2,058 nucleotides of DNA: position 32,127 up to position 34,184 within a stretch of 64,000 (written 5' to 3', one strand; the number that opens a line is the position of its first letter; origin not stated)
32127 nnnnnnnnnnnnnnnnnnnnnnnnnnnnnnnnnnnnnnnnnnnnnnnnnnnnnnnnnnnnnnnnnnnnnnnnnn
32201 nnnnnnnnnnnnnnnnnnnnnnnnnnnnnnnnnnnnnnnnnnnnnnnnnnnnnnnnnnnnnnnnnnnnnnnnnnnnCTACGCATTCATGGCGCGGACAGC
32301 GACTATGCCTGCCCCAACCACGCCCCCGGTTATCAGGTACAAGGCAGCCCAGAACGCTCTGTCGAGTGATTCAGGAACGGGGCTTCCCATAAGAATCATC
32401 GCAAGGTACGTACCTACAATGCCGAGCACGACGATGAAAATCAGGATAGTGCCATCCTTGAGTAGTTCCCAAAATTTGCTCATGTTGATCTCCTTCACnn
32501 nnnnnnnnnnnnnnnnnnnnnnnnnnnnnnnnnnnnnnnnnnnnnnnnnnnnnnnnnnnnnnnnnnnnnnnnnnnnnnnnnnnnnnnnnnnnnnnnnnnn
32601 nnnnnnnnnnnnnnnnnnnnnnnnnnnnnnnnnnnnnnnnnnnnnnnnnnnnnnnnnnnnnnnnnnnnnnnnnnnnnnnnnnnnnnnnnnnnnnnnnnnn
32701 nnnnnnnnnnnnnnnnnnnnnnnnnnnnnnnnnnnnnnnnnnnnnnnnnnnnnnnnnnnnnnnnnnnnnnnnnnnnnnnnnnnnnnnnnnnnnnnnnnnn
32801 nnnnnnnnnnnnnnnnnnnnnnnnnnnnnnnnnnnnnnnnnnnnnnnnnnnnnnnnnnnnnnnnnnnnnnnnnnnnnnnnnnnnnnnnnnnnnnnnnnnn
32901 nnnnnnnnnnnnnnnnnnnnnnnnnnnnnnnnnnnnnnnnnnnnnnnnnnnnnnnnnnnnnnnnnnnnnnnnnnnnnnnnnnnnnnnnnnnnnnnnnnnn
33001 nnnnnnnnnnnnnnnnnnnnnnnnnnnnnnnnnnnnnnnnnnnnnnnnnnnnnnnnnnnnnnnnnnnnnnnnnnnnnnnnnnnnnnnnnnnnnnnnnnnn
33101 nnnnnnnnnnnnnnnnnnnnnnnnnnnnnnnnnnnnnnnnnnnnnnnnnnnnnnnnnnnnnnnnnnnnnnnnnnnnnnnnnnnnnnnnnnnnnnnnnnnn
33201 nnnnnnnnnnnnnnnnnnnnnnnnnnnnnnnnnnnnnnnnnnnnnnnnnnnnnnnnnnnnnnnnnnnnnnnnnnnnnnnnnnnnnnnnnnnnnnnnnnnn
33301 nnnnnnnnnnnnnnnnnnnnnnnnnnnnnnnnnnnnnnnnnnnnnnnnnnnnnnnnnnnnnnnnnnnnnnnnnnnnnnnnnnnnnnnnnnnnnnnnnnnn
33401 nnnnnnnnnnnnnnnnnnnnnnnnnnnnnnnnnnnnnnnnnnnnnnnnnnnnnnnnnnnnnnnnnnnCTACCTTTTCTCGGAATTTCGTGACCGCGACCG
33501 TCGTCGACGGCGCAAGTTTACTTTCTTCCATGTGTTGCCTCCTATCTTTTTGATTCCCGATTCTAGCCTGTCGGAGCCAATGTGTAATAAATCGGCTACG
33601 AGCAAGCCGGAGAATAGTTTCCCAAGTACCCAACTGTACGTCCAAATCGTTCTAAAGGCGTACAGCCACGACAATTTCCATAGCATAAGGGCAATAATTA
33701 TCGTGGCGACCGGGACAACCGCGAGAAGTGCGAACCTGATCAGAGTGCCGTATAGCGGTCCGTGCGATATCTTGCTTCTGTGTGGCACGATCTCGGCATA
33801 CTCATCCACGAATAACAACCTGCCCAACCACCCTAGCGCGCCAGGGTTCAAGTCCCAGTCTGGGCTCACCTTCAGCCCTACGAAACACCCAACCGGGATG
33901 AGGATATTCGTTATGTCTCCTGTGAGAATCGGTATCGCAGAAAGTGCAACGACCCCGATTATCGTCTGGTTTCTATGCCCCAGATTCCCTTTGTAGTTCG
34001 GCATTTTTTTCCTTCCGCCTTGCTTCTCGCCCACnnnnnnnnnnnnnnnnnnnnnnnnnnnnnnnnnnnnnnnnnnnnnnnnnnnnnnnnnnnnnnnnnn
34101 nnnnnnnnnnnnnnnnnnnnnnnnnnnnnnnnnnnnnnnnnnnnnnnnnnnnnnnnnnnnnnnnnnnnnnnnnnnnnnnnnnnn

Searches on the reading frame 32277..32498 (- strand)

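Call 87: search_protein_families(library=pfam, proteins=[window:32277-32498:-], max_evalue=0.05)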
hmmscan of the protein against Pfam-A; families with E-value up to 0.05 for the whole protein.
window:32277-32498:- (73 aa): 1 family
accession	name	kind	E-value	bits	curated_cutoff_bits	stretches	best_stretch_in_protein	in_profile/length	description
PF16079.10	Phage_holin_5_2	-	0.017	15.8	29.2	1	8-65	13-65/76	Phage holin family Hol44, in holin superfamily V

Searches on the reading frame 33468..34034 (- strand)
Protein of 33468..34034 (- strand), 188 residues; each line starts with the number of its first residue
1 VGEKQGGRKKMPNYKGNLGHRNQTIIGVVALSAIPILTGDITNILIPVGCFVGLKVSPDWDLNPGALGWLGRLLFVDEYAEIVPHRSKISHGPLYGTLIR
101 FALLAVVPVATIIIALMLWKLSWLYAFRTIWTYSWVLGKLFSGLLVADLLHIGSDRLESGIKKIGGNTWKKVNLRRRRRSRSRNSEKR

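Call 69: search_protein_families(library=pfam, proteins=[window:33468-34034:-], max_evalue=0.01)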
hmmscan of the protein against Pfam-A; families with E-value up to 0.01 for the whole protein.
window:33468-34034:- (188 aa): 1 family
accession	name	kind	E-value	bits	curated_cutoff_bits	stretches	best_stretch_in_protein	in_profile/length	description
PF09988.15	DUF2227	-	4.7e-12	46.6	25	1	32-163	21-167/169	Uncharacterized metal-binding protein (DUF2227)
